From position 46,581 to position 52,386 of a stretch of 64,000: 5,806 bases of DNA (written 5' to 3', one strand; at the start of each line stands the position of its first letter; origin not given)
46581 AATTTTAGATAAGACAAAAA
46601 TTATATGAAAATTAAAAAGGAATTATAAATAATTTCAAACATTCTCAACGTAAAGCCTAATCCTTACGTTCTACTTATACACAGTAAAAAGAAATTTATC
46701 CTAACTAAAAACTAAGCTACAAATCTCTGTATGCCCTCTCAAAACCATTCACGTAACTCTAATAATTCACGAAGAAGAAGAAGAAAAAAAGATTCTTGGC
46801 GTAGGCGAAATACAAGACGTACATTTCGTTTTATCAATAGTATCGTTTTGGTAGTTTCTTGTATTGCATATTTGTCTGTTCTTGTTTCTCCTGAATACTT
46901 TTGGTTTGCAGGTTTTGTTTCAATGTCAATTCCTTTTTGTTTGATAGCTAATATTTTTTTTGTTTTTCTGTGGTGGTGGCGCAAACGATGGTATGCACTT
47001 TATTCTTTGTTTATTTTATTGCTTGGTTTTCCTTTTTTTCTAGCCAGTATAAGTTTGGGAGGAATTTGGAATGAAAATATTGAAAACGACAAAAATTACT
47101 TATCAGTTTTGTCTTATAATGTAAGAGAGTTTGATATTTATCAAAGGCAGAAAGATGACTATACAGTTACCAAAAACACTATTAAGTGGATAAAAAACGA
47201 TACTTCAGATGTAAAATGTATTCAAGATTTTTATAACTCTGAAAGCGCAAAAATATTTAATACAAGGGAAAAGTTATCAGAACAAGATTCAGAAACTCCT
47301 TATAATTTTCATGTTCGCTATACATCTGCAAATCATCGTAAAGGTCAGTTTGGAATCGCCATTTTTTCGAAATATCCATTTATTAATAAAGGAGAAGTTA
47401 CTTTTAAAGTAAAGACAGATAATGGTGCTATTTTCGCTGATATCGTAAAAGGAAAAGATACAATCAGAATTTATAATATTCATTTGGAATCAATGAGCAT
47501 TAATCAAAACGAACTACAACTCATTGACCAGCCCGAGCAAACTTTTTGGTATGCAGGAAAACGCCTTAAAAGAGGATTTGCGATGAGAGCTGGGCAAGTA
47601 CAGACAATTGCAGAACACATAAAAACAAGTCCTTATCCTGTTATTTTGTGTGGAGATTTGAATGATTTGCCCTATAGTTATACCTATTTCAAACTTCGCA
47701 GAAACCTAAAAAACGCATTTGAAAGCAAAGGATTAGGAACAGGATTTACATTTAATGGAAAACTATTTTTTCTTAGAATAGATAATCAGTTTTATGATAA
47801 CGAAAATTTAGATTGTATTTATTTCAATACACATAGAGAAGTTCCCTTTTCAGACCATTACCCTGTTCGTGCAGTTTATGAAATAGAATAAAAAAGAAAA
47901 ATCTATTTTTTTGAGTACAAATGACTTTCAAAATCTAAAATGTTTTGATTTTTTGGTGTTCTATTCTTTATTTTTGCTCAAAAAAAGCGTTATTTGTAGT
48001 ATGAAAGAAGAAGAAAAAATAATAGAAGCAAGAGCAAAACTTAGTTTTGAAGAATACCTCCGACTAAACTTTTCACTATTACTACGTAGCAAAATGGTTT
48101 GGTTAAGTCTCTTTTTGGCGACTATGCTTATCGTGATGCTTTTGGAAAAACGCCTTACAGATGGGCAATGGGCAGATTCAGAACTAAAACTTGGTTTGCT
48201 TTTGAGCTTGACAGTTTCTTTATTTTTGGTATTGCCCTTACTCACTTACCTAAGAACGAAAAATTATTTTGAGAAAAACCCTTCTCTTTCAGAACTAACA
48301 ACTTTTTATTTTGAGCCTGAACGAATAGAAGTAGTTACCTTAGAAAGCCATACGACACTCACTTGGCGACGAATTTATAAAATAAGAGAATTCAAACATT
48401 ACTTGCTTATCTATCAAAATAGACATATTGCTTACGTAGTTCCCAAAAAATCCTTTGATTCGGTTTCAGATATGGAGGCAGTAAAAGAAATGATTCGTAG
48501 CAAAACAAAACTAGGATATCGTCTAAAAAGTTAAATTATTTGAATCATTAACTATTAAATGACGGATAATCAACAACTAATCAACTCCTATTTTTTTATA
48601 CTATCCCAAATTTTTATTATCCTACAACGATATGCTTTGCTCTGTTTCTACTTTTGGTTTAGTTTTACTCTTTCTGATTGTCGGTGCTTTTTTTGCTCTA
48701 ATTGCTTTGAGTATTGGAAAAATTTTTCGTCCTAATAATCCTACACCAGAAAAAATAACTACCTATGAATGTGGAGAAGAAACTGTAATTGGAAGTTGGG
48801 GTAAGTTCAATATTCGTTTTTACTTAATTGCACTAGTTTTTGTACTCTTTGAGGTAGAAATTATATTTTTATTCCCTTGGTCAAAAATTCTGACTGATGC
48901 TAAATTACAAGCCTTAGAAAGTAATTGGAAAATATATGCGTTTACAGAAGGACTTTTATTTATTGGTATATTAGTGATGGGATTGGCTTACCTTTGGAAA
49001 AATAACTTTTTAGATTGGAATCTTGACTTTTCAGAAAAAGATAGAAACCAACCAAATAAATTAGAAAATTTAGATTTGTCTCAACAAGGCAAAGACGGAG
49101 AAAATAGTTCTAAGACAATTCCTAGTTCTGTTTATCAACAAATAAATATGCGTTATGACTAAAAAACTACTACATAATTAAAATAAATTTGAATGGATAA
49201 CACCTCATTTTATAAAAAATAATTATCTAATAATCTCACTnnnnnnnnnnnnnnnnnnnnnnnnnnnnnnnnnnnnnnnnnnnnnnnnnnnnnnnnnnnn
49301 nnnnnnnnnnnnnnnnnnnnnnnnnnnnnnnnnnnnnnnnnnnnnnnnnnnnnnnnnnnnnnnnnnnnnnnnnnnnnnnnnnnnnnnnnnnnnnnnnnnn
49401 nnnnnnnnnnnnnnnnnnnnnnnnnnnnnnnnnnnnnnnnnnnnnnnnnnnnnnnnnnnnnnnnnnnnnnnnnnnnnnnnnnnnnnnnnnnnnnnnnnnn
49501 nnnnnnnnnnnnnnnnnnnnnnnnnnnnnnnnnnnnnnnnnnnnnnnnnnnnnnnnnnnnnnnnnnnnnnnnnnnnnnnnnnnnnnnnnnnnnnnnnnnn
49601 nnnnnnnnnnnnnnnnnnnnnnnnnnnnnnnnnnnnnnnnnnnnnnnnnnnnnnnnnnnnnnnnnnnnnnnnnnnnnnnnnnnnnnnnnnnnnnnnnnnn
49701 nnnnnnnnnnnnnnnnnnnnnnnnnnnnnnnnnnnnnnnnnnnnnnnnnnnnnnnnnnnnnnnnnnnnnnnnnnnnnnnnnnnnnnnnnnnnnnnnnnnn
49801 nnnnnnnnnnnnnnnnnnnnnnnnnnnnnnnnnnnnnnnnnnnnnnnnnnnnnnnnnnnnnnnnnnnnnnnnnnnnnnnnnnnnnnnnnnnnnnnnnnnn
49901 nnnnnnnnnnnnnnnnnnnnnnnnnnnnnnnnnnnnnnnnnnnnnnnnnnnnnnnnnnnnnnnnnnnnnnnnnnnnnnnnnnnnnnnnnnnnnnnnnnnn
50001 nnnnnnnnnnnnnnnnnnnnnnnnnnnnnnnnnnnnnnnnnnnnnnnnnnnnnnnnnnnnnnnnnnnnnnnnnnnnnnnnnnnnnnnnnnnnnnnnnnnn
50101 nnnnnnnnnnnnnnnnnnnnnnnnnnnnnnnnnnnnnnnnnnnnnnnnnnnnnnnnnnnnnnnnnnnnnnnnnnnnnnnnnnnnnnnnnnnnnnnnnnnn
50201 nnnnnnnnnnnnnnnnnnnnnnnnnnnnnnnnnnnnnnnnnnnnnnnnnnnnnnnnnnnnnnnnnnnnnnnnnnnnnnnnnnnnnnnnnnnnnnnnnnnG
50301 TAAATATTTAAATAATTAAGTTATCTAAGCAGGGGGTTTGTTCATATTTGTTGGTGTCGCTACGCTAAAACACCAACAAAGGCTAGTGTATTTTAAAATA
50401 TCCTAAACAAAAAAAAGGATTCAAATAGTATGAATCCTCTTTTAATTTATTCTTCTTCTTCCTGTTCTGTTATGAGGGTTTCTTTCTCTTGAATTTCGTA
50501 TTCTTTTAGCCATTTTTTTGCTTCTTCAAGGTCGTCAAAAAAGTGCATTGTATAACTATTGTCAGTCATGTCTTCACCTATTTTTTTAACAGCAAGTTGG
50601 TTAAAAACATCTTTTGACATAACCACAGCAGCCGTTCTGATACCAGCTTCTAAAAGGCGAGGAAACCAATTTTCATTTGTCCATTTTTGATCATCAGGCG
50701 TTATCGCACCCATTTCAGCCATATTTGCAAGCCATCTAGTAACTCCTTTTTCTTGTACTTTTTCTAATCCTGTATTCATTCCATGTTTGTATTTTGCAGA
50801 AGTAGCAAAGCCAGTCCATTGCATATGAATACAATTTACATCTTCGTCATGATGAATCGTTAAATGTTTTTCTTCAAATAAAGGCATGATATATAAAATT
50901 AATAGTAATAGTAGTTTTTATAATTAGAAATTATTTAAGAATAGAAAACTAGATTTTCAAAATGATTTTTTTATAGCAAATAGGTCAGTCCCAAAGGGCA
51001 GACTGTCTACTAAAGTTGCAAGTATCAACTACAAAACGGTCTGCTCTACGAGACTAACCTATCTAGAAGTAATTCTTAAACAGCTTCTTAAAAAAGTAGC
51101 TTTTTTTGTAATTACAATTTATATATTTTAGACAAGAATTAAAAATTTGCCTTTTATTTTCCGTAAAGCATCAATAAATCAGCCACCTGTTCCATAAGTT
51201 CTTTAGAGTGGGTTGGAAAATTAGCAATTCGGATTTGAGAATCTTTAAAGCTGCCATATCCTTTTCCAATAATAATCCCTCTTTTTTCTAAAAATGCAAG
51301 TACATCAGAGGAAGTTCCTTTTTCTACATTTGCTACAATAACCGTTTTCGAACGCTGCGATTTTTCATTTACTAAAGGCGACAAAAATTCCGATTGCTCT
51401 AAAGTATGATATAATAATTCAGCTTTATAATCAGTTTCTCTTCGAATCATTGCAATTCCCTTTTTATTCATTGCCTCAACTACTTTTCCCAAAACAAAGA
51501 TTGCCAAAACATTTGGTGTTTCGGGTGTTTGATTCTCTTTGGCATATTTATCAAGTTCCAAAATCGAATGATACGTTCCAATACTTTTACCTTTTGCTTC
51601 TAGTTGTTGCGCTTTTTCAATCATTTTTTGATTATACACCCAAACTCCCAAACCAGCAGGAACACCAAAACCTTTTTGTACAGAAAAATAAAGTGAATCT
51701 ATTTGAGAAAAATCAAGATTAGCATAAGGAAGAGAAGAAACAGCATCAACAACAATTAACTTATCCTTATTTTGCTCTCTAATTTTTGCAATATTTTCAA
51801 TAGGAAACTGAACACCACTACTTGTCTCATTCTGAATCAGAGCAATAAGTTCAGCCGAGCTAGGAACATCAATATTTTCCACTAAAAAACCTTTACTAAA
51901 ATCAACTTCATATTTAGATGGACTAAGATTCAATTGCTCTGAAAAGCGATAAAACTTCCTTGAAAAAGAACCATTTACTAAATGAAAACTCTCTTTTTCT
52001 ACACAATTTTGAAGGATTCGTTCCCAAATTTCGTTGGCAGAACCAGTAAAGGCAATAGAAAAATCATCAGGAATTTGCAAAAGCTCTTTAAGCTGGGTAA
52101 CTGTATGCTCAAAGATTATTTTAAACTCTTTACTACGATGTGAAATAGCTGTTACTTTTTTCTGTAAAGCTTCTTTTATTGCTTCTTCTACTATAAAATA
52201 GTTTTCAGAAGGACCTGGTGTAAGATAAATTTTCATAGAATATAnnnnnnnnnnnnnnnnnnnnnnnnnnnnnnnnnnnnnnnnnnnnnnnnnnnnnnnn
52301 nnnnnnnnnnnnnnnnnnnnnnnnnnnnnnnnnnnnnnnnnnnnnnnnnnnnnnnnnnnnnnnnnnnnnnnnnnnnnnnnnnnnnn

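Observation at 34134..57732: Three-copy intergenic hairpin repeat family with conserved core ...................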

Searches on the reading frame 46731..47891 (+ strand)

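Call 79: search_protein_families(library=pfam, proteins=[window:46731-47891:+], max_evalue=0.0001)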
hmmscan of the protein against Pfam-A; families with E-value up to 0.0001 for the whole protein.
window:46731-47891:+ (386 aa): 1 family
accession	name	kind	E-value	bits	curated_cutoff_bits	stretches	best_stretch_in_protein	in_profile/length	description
PF03372.29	Exo_endo_phos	-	1e-13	52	24.5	1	127-376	1-225/225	Endonuclease/Exonuclease/phosphatase family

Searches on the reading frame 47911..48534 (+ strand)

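Call 79: search_protein_families(library=pfam, proteins=[window:47911-48534:+], max_evalue=0.0001)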
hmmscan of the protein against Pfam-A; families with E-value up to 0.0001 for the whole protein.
window:47911-48534:+ (207 aa): 1 family
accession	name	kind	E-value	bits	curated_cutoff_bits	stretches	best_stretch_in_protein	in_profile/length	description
PF14317.12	YcxB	-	2.4e-14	53.3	23.3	1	134-195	1-61/61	YcxB-like protein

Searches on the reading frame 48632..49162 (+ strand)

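Call 14: search_protein_families(library=pfam, proteins=[window:48632-49162:+], max_evalue=0.01)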
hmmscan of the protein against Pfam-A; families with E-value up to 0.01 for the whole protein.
window:48632-49162:+ (176 aa): 1 family
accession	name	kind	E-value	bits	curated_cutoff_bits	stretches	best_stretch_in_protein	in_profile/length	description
PF00507.24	Oxidored_q4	-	1e-29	103.1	23.3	1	23-129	2-99/99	NADH-ubiquinone/plastoquinone oxidoreductase, chain 3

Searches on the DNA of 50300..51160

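Call 24: search_rna_families(source=window, start=50300, end=51160, threshold=evalue, max_evalue=10)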
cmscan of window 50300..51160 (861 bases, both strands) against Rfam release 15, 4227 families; matches with E-value up to 10: 4.
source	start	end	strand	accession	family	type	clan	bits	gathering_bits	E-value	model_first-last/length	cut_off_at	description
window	50970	51072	-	RF04128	MIR8562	Gene; miRNA;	-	21.2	211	0.2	1-242/242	no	MIR8562 microRNA precursor family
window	50504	50627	+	RF00190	SNORA16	Gene; snRNA; snoRNA; HACA-box;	CL00021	18.3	35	0.48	1-135/135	no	Small nucleolar RNA SNORA16B/SNORA16A family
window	51046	51081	+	RF01353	CRISPR-DR44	Gene; CRISPR;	-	17.8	35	8.8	1-28/28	no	CRISPR RNA direct repeat element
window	50408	50490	+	RF03483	MIR319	Gene; miRNA;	-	14.9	54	6.4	1-92/92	no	MIR319 microRNA precursor family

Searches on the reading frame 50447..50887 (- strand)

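Call 14: search_protein_families(library=pfam, proteins=[window:50447-50887:-], max_evalue=0.01)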
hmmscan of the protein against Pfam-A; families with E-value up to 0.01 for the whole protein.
window:50447-50887:- (146 aa): 1 family
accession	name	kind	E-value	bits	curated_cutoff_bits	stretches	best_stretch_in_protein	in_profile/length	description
PF11964.13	SpoIIAA-like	-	8.2e-08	33.4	25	1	20-128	2-106/106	SpoIIAA-like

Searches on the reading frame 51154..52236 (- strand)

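Call 79: search_protein_families(library=pfam, proteins=[window:51154-52236:-], max_evalue=0.0001)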
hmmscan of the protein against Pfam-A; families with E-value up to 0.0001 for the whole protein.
window:51154-52236:- (360 aa): 1 family
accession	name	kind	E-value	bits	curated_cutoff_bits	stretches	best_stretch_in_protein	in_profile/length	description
PF00266.25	Aminotran_5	-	2.8e-31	109.3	21.5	1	127-326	139-338/371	Aminotransferase class-V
